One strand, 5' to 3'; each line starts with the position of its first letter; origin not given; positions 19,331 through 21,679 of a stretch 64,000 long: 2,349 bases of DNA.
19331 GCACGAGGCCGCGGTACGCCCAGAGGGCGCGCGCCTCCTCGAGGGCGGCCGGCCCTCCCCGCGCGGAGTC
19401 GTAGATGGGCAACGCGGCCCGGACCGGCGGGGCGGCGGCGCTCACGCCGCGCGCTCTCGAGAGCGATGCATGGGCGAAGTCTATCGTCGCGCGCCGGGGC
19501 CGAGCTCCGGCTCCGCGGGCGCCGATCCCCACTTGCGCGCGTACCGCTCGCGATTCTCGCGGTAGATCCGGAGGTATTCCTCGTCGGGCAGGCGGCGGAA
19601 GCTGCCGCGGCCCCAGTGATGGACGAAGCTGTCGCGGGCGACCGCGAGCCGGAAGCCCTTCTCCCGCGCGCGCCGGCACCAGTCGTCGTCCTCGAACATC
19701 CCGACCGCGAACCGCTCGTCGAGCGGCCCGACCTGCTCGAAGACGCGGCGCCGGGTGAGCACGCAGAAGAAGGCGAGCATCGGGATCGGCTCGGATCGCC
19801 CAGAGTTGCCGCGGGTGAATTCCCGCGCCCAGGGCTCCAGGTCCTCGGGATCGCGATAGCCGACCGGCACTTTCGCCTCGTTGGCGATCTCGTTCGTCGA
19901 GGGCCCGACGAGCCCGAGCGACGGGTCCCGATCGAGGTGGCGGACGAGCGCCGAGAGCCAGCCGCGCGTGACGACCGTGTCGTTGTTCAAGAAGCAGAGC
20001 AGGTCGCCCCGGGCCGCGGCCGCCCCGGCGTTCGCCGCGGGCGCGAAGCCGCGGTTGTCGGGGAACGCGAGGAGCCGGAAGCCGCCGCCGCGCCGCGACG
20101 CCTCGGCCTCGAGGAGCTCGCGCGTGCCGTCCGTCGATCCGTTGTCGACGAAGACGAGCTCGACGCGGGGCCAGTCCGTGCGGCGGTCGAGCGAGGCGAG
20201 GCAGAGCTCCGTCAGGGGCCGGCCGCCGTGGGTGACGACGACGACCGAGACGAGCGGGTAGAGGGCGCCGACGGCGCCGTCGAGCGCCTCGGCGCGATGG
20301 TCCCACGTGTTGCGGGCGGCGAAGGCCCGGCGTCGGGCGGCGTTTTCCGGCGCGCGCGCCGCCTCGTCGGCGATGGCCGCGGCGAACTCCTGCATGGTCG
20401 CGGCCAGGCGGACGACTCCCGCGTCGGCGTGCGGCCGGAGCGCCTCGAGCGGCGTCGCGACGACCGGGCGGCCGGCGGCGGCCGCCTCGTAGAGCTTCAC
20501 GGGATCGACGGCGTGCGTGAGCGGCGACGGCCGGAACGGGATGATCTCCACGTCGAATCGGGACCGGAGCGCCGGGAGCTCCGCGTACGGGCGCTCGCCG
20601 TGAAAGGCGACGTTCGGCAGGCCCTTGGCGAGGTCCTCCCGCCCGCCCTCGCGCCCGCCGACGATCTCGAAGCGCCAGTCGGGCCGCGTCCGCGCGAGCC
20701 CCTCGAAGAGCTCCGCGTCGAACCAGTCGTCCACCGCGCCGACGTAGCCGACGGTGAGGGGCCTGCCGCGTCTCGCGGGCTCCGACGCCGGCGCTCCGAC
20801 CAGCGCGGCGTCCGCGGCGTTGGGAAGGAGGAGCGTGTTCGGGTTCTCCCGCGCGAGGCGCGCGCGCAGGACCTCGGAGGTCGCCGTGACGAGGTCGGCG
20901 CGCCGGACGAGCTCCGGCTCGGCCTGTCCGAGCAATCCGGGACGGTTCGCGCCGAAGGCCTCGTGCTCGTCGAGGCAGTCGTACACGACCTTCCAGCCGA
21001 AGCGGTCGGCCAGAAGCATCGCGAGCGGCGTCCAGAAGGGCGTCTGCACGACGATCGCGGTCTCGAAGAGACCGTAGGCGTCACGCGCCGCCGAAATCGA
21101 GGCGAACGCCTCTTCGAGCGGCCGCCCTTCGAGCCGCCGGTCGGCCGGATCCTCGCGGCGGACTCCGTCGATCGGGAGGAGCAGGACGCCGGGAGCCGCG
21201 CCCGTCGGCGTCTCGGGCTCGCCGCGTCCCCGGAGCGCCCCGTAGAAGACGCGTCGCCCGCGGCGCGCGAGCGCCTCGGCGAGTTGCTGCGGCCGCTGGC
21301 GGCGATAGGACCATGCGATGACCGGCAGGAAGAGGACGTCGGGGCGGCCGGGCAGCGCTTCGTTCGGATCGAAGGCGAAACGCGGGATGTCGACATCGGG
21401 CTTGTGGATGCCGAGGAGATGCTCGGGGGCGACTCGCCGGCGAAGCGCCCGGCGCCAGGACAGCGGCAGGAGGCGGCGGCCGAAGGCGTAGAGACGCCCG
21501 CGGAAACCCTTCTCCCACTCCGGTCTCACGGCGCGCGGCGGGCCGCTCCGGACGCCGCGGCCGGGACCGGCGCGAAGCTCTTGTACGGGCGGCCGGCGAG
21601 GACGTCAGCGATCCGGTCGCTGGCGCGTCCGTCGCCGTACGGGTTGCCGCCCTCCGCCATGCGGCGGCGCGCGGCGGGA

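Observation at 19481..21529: Free-standing GT4-GT2 enzyme duplicates the catalytic core of the giant protein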

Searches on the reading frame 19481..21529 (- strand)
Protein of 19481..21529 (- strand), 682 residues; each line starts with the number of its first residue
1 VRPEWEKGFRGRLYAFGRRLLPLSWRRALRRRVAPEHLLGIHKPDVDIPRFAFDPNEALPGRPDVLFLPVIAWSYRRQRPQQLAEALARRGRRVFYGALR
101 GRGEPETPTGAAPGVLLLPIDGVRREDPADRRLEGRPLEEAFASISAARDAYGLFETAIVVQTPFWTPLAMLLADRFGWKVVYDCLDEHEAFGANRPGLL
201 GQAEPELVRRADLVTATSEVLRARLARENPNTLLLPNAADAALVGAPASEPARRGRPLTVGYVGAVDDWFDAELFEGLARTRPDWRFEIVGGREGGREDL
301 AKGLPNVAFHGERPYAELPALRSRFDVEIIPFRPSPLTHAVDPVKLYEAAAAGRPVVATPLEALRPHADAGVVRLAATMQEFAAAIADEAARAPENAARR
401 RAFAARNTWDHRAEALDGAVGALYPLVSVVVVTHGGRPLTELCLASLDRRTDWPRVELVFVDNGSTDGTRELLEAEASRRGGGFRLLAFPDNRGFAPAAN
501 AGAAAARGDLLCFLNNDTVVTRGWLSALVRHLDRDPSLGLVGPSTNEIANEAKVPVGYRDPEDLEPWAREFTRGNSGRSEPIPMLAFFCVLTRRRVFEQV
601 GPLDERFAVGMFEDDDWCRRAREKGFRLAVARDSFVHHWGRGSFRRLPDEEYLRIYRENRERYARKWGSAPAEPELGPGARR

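Call 6: search_protein_families(library=pfam, proteins=[window:19481-21529:-], max_evalue=0.01)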
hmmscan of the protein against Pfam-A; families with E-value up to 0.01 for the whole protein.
window:19481-21529:- (682 aa): 6 families
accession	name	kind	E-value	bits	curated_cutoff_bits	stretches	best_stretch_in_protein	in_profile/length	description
PF00535.33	Glycos_transf_2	-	5.4e-28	98.5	23.3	1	428-600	1-167/168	Glycosyl transferase family 2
PF13641.12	Glyco_tranf_2_3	-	3.6e-12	47.2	27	1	427-644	3-213/230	Glycosyltransferase like family 2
PF13692.12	Glyco_trans_1_4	-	1.3e-11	45.4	27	1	276-387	25-137/142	Glycosyl transferases group 1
PF13524.12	Glyco_trans_1_2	-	5.2e-09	36.6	25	1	273-416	4-142/144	Glycosyl transferase-like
PF00534.26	Glycos_transf_1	-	9.3e-05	22.5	26.4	1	273-388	35-150/172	Glycosyl transferases group 1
PF10111.15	Glyco_tranf_2_2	-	0.00011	22.2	27.3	1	454-617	28-195/276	Glycosyltransferase like family 2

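Call 12: find_encoding_contigs(protein=window:19481-21529:-, flank=10000, max_places=6)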
Protein window:19481-21529:- (682 aa): 1 contig read that carries it; 1 place shown.
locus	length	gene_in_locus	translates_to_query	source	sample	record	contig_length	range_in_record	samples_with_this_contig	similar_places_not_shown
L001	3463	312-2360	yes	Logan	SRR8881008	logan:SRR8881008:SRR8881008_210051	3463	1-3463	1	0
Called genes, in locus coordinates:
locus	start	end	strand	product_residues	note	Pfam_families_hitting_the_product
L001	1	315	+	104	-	?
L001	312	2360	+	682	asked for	PF13524:Glyco_trans_1_2, PF13692:Glyco_trans_1_4, PF13641:Glyco_tranf_2_3, PF00535:Glycos_transf_2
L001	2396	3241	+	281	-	PF01061:ABC2_membrane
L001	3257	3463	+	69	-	?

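Call 13: search_solved_structures(query=window:19481-21529:-, max_evalue=0.01)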
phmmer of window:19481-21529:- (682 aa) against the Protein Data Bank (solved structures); distinct sequences matched with E-value up to 0.01: 12.
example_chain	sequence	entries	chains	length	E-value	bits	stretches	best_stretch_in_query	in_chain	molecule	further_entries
5hea_A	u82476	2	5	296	4e-05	25.5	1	426-532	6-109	Putative glycosyltransferase (GalT1)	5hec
8vh7_A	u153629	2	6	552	5.3e-05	25.1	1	422-521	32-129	Heparosan synthase B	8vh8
8viw_A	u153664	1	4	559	5.4e-05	25.1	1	422-521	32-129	Heparosan synthase B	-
2z87_A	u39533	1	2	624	0.00019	23.3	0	412-553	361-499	Chondroitin synthase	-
2z86_A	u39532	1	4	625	0.00019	23.3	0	412-553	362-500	Chondroitin synthase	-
6p61_A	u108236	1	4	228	0.00032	22.5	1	425-541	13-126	Glycosyltransferase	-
9jma_A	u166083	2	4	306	0.0013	20.5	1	426-527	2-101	GalNAc(5)-diNAcBac-PP-undecaprenol beta-1,3-glucosyltransferase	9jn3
1xhb_A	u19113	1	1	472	0.0017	20.1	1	424-537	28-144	Polypeptide N-acetylgalactosaminyltransferase 1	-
8v9q_A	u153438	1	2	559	0.0023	19.7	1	424-537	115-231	Polypeptide N-acetylgalactosaminyltransferase 1 soluble form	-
8bz4_A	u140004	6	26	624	0.0026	19.5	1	427-520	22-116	Glycosyltransferase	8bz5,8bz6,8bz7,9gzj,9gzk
8bz8_A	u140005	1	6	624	0.0026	19.5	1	427-520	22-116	Glycosyltransferase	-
6pxu_A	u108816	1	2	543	0.0065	18.2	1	445-537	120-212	Polypeptide N-acetylgalactosaminyltransferase 12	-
